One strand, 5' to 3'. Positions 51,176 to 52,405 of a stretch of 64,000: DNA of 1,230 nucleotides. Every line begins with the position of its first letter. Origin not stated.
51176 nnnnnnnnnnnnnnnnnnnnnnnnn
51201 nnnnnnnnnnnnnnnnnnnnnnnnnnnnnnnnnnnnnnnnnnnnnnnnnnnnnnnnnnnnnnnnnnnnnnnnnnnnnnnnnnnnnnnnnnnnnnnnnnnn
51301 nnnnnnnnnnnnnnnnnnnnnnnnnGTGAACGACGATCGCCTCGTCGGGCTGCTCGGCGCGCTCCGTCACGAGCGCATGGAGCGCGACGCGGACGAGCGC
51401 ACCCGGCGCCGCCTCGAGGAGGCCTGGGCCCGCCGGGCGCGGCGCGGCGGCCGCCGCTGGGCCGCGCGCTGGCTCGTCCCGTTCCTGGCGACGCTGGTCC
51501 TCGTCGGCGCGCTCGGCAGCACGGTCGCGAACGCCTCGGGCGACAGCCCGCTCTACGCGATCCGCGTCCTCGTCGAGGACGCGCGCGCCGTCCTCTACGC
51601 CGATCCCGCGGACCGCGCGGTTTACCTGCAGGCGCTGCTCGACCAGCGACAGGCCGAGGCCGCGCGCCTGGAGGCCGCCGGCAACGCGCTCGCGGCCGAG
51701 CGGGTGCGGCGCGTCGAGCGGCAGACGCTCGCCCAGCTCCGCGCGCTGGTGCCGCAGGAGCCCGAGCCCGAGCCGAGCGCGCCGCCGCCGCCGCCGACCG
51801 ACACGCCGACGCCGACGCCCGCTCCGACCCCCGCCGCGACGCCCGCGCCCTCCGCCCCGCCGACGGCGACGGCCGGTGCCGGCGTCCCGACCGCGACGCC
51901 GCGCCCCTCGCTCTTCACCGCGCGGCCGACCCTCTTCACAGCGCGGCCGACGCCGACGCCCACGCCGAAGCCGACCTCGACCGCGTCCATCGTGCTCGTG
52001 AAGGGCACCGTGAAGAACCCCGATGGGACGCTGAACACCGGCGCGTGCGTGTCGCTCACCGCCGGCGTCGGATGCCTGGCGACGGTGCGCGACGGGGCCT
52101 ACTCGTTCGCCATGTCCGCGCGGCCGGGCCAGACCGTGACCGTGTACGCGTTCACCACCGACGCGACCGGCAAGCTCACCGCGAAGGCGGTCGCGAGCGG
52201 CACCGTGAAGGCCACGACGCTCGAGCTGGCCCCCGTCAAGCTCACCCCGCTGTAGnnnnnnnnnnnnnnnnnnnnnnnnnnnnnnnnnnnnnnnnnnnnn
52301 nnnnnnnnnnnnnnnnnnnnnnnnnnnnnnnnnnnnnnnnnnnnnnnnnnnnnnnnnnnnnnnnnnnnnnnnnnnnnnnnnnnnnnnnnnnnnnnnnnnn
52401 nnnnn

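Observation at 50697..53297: ECF sigma/anti-sigma pair followed by a secreted protein built from five two-cysteine repeats of an apparently undescribed type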

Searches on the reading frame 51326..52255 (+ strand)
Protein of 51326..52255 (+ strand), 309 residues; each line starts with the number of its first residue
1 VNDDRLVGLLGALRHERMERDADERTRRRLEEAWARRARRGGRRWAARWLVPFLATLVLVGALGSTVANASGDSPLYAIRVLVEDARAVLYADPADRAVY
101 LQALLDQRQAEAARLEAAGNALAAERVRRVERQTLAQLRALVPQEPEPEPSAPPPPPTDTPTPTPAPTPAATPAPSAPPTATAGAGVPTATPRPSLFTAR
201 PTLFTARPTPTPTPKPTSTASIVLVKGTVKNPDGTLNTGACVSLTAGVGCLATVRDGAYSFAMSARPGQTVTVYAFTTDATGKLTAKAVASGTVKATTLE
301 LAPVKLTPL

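Call 3: search_protein_families(library=pfam, proteins=[window:51326-52255:+], max_evalue=1)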
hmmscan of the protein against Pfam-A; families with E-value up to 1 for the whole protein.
window:51326-52255:+ (309 aa): 4 families
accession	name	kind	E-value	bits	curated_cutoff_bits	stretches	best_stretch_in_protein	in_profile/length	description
PF18915.5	DUF5667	-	1.7e-05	25.6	27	1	71-139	3-71/99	Domain of unknown function (DUF5667)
PF23064.1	CUB_M02D8_5_5th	-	0.072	13.6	27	1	257-278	23-44/112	M02D8_5-like, fifth CUB domain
PF13620.12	CarboxypepD_reg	-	0.17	12.7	32.3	0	225-277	2-58/82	Carboxypeptidase regulatory-like domain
PF19451.5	DUF5989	-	0.18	12.3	27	1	48-63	17-32/49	Family of unknown function (DUF5989)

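Call 4: search_protein_families(library=ncbifam, proteins=[window:51326-52255:+], max_evalue=1)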
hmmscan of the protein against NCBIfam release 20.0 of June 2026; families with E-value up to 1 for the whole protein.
window:51326-52255:+ (309 aa): 4 families
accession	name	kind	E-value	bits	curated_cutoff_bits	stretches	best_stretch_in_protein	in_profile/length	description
NF033847.1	MCP_Sipho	equivalog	0.00042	19.6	75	1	89-224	24-150/549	major capsid protein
NF033761.1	gliding_GltJ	equivalog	0.0028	16.8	450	1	121-219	389-480/671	adventurous gliding motility protein GltJ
NF002593.0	PRK02251.1-2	equivalog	0.069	12.8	141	1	18-75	79-130/157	cell division protein CrgA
NF033930.1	pneumo_PspA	exception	0.47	9.1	850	1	107-220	317-437/659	pneumococcal surface protein A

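Call 46: search_solved_structures(query=window:51326-52255:+, max_evalue=10)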
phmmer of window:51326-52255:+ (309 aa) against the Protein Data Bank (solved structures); distinct sequences matched with E-value up to 10: 12.
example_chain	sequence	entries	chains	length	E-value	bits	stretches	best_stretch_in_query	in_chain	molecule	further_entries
9hqv_Bp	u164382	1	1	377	0.0042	19.7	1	121-240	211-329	mS23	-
9fia_B3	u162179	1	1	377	0.0057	19.3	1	121-210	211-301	Mitochondrial ribosomal protein, mS23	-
9m8m_H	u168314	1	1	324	0.19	14.2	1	159-226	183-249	Photosynthetic reaction center subunit H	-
7ys8_A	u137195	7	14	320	0.44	13.1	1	81-175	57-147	UDP-glucose 4-epimerase | UDP-glucose 4-epimerase along with EC 5.1.3.2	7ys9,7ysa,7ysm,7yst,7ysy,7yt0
8rd8_XE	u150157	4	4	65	0.98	11.9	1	100-145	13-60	Large ribosomal subunit protein uL29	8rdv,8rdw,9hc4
7q5s_A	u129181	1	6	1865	1.1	11.8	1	112-200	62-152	3-oxoacyl-[acyl-carrier-protein] reductase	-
9cd2_A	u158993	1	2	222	2.8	10.5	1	215-253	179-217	ZDHYS365 multi-ubiquitin domain protein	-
3io4_A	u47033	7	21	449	3.4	10.2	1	102-173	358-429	Maltose-binding periplasmic protein,Huntingtin fusion protein | Maltose-binding periplasmic protein, HUNTINGTIN FUSION PROTEIN | Maltose-binding protein, huntin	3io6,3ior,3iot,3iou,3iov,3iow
4l3a_A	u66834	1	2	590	3.8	10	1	142-182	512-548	Internalin K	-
1q1q_A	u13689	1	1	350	4.9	9.7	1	128-195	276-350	sulfotransferase family, cytosolic, 2B, member 1 isoform a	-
4jhd_C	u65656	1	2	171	7.7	9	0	108-194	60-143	Protein cordon-bleu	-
8r2o_A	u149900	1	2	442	8.5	8.9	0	123-169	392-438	Maltodextrin-binding protein,Huntingtin, myristoylated N-terminal fragment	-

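Call 63: find_homologous_proteins(query=window:51326-52255:+, max_evalue=0.001)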
Query window:51326-52255:+ (309 aa): 186 proteins with E <= 0.001 among 8000 candidates; the best 120 are listed.
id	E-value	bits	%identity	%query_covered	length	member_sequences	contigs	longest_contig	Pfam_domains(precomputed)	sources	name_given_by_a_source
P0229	8.5e-190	647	100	100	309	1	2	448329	PF18915.6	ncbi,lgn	-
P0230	8.5e-128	444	73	100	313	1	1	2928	PF18915.6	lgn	-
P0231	1.5e-100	354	62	100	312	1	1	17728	PF18915.6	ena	-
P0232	1.3e-75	273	46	100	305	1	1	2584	PF18915.6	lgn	-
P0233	3.6e-73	265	49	99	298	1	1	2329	PF18915.6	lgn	-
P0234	3.9e-73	264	48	99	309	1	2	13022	PF18915.6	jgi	jgi:outer membrane biosynthesis protein TonB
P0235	4.9e-72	261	49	99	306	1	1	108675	PF18915.6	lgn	-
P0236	5.7e-72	261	58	49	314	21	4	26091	PF18915.6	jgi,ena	-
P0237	5.9e-72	261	45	99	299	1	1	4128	PF18915.6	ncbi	-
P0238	1.0e-71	260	57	50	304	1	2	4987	PF18915.6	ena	-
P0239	2.1e-71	259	48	99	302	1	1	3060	PF18915.6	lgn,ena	-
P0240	4.3e-71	258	47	99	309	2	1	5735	-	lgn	-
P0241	6.1e-71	257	46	99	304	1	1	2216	PF18915.6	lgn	-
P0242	1.7e-70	256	46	99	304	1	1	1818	PF18915.6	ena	-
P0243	1.8e-70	256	45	99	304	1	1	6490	PF18915.6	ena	-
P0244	2.0e-70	256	48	99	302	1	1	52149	PF18915.6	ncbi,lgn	-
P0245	2.3e-70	255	45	99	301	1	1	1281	PF18915.6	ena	-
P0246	2.4e-70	255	45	99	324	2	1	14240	PF18915.6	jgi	jgi:hypothetical protein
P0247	3.4e-70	255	44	99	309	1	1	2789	PF18915.6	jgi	jgi:hypothetical protein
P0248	1.2e-69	253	49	99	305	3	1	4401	PF18915.6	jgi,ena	-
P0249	1.3e-69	253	46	99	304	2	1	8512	PF18915.6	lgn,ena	-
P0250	1.6e-69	253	49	99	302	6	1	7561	PF18915.6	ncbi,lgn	-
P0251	1.8e-69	252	49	99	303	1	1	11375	PF18915.6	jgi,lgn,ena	-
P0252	1.8e-69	252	49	99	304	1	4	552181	PF18915.6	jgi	jgi:hypothetical protein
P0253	1.9e-69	252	49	91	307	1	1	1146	PF18915.6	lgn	-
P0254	1.9e-69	252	48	99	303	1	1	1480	PF18915.6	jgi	-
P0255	2.1e-69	252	48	99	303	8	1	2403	PF18915.6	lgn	-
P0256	2.3e-69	252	46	99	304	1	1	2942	PF18915.6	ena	-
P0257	3.5e-69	251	44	99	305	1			PF18915.6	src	-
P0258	3.7e-69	251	44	99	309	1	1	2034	PF18915.6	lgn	-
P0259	4.3e-69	251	47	99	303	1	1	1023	PF18915.6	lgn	-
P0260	6.2e-69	251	48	99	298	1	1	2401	PF18915.6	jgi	jgi:outer membrane biosynthesis protein TonB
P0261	1.1e-68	250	42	99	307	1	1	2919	PF18915.6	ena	-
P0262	1.4e-68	249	44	99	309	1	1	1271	PF18915.6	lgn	-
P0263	1.9e-68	249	45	100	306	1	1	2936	PF18915.6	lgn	-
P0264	2.0e-68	249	45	99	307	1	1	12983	PF18915.6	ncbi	-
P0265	2.0e-68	249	44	99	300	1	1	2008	PF18915.6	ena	-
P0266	2.5e-68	249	45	99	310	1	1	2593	PF18915.6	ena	-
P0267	5.6e-68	247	45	99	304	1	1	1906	PF18915.6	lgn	-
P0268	5.9e-68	247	48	99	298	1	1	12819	PF18915.6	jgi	jgi:hypothetical protein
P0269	8.1e-68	247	46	99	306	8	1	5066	PF18915.6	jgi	-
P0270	9.0e-68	247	47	99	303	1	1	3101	PF18915.6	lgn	-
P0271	9.0e-68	247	47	91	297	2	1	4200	PF18915.6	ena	-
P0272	1.2e-67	246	48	99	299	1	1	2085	PF18915.6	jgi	jgi:uncharacterized protein DUF5667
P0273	1.4e-67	246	43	99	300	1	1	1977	PF18915.6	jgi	-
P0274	1.6e-67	246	49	99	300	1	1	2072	PF18915.6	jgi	jgi:hypothetical protein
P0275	1.7e-67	246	48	99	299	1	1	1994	PF18915.6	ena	-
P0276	2.1e-67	246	45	97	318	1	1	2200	PF18915.6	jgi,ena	-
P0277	2.3e-67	245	43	99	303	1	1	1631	PF18915.6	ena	-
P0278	5.1e-67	244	47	99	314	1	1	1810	PF18915.6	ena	-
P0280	8.6e-67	244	46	99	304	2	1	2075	PF18915.6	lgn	-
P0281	9.6e-67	243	43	99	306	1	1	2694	PF18915.6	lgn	-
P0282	1.2e-66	243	46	99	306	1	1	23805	PF18915.6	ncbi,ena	-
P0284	1.2e-66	243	42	99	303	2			PF18915.6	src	-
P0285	1.6e-66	243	46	99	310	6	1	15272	PF18915.6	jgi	jgi:hypothetical protein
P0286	1.7e-66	243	55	49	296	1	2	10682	PF18915.6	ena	-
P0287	1.7e-66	243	49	99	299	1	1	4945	PF18915.6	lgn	-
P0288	1.7e-66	243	45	99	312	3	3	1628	PF18915.6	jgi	jgi:hypothetical protein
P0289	1.9e-66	242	46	99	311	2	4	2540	PF18915.6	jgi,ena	-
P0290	2.0e-66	242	45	99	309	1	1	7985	PF18915.6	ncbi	-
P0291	2.2e-66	242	45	99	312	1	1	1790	PF18915.6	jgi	jgi:hypothetical protein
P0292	2.3e-66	242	47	99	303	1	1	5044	PF18915.6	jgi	-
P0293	3.3e-66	242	43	99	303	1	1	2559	PF18915.6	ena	-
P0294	4.0e-66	241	42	99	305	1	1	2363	PF18915.6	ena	-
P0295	4.5e-66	241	45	99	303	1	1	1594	PF18915.6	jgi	jgi:hypothetical protein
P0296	5.9e-66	241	45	99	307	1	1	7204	PF18915.6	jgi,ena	-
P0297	5.9e-66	241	45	99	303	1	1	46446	PF18915.6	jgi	jgi:hypothetical protein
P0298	7.5e-66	241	45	99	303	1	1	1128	PF18915.6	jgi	jgi:hypothetical protein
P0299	7.6e-66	240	46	99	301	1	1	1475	PF18915.6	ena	-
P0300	8.5e-66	240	45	99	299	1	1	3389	PF18915.6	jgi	jgi:hypothetical protein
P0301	9.2e-66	240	49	98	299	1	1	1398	PF18915.6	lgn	-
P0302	1.1e-65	240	44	99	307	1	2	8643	PF18915.6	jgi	jgi:hypothetical protein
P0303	1.6e-65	239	45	99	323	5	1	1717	PF18915.6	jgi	jgi:hypothetical protein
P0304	1.8e-65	239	47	99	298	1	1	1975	PF18915.6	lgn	-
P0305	1.9e-65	239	43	99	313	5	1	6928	PF18915.6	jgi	jgi:hypothetical protein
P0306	2.5e-65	239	46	99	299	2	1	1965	PF18915.6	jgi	jgi:outer membrane biosynthesis protein TonB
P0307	2.7e-65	239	46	99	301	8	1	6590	PF18915.6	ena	-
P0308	6.4e-65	237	45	99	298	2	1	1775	PF18915.6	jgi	jgi:hypothetical protein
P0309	1.1e-64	237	44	99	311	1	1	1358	PF18915.6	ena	-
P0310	1.1e-64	237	44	99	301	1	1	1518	PF18915.6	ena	-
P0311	1.1e-64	237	43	99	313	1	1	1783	PF18915.6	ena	-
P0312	1.2e-64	237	48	99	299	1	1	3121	PF18915.6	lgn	-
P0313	1.6e-64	236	48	99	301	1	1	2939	PF18915.6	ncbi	-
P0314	1.8e-64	236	47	99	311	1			PF18915.6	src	-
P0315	2.1e-64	236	47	99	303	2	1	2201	PF18915.6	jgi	jgi:outer membrane biosynthesis protein TonB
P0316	4.6e-64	235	45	99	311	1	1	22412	PF18915.6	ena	-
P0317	7.0e-64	234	45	99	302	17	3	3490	PF18915.6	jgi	-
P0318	7.0e-64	234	56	48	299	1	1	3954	PF18915.6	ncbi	ncbi:MAG: DUF5667 domain-containing protein [Chloroflexota bacterium]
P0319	9.6e-64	234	46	99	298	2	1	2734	PF18915.6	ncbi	-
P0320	1.2e-63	233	43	99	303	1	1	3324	PF18915.6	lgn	-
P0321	1.4e-63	233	46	99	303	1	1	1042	PF18915.6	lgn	-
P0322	1.7e-63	233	43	99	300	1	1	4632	PF18915.6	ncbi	-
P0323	2.2e-63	232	45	99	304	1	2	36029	PF18915.6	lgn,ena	-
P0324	2.7e-63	232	45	99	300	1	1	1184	PF18915.6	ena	-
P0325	2.7e-63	232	45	99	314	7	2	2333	PF18915.6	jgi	jgi:hypothetical protein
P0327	3.8e-63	232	45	99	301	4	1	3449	PF18915.6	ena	-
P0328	5.5e-63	231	54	48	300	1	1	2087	PF18915.6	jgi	jgi:outer membrane biosynthesis protein TonB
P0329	5.5e-63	231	45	99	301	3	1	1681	PF18915.6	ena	-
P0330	6.4e-63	231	42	99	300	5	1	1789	PF18915.6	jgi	-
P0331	8.2e-63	231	44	99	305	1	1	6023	PF18915.6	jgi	jgi:hypothetical protein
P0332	8.9e-63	230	45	99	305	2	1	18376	PF18915.6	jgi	jgi:outer membrane biosynthesis protein TonB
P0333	9.6e-63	230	44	99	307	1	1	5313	PF18915.6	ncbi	-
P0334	1.2e-62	230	39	99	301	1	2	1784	PF18915.6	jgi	-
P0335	1.4e-62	230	46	99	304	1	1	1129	PF18915.6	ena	-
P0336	1.4e-62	230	43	99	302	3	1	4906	PF18915.6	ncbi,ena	-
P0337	1.6e-62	230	44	99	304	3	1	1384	PF18915.6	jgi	jgi:outer membrane biosynthesis protein TonB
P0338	1.7e-62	230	42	99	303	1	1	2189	PF18915.6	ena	-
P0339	1.7e-62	229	43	99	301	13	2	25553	PF18915.6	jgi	jgi:hypothetical protein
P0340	3.4e-62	229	42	99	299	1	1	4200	PF18915.6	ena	-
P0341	4.1e-62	228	45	99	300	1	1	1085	PF18915.6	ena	-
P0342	4.8e-62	228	44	100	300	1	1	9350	PF18915.6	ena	-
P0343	6.1e-62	228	45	99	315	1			PF18915.6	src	-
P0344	6.4e-62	228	42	99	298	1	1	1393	PF18915.6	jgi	jgi:outer membrane biosynthesis protein TonB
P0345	6.7e-62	228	44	99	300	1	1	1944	PF18915.6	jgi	-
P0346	7.5e-62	227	45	99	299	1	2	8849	PF18915.6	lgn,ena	-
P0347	8.2e-62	227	42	99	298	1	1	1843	PF18915.6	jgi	jgi:outer membrane biosynthesis protein TonB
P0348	9.3e-62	227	44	99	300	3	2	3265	PF18915.6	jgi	jgi:hypothetical protein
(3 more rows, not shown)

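Call 72: predict_structure(alignment_id=A4)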
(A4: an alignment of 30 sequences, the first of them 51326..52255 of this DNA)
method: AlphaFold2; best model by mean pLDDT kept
length: 309 residues; sequences in the alignment: 30
mean_pLDDT: 79.5   pTM: 0.36
mean pLDDT of the five models: 79.5, 77.5, 76.1, 74.8, 71.9
residues with pLDDT >= 90: 144; 70-90: 80; 50-70: 47; < 50: 38
segments of 3 or more residues with pLDDT < 50: 161-163, 180-200, 202-211
pLDDT, mean of each block of 10 residues (from residue 1): 77 85 90 78 73 81 67 78 90 94 95 92 93 94 80 60 52 51 41 42 42 59 96 96 87 96 94 95 94 95 96
secondary structure, 60 per line:
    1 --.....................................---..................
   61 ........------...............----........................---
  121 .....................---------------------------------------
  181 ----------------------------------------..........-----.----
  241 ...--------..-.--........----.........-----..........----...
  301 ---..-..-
elements in order: H3-39 H43-68 H75-89 H94-117 H121-141 E221-230 E241-243 E258-265 E270-278 E284-293 E298-300

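Call 74: fold_search(model_id=the predicted structure, library=pdb)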
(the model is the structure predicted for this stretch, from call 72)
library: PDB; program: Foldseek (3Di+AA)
matches with E <= 10: 413; with E <= 0.001: 1
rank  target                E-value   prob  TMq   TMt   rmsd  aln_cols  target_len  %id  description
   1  8fia_A                8.3e-04  1.00  0.23  0.04   3.3        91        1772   18  The structure of fly Teneurin self assembly (released 2023-05-03)
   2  4v4c_B                1.9e-03  1.00  0.19  0.22   4.8        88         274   23  Crystal Structure of Pyrogallol-Phloroglucinol Transhydroxylase from Pelobacter acidigallici (released 2014-07-09)
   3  9uvm                  3.1e-03  0.94  0.15  0.12  16.6       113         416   16  The SeMet pili protein of Streptococcus Sanguinis (released 2026-01-21)
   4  3e8v                  4.2e-03  1.00  0.17  0.51   5.4        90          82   17  Crystal structure of a possible transglutaminase-family protein proteolytic fragment from Bacteroides fragilis (released 2008-09-02)
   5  6fb3_A                5.3e-03  1.00  0.21  0.04   3.9        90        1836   17  Teneurin 2 Partial Extracellular Domain (released 2018-03-28)
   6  3l48_B                5.7e-03  1.00  0.19  0.57   4.6        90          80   20  Crystal structure of the C-terminal domain of the PapC usher (released 2010-03-02)
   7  2x5p                  6.4e-03  0.93  0.17  0.37   6.2        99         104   15  Crystal structure of the Streptococcus pyogenes fibronectin binding protein Fbab-B (released 2010-09-01)
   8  1b90                  6.8e-03  1.00  0.21  0.14   4.5        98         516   12  BACILLUS CEREUS BETA-AMYLASE APO FORM (released 1999-03-15)
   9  9vqn                  7.6e-03  0.82  0.14  0.11  16.8       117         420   14  Crystal structure of Se-Met SSA1633 from Streptococcus sanguinis (Phase determination model) (released 2026-01-21)
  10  8wg6                  7.6e-03  0.80  0.14  0.11  16.9       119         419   15  Crystal structure of major pilin PilB from Streptococcus sanguinis - SeMet derivative (released 2025-03-26)
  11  9hfj                  1.2e-02  0.99  0.19  0.51   4.5        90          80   19  Crystal structure of the NTE domain of SusCdex (BT3090) dextran transporter (released 2025-11-26)
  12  3l48_A                1.2e-02  0.96  0.17  0.46   5.2        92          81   22  Crystal structure of the C-terminal domain of the PapC usher (released 2010-03-02)
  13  6m7c                  1.3e-02  0.96  0.18  0.21   6.6       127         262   10  Crystal structure of C-terminal fragment of pilus adhesin SpaC from Lactobacillus rhamnosus GG (released 2020-07-29)
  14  7bvx                  1.4e-02  0.98  0.19  0.22   5.9       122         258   12  Crystal structure of C-terminal fragment of pilus adhesin SpaC from Lactobacillus rhamnosus GG-Iodide soaked (released 2020-07-29)
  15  8r54_A                1.7e-02  1.00  0.21  0.04   4.2        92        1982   15  Mouse teneurin-3 non-compact subunit - A0B0 isoform (released 2024-05-08)
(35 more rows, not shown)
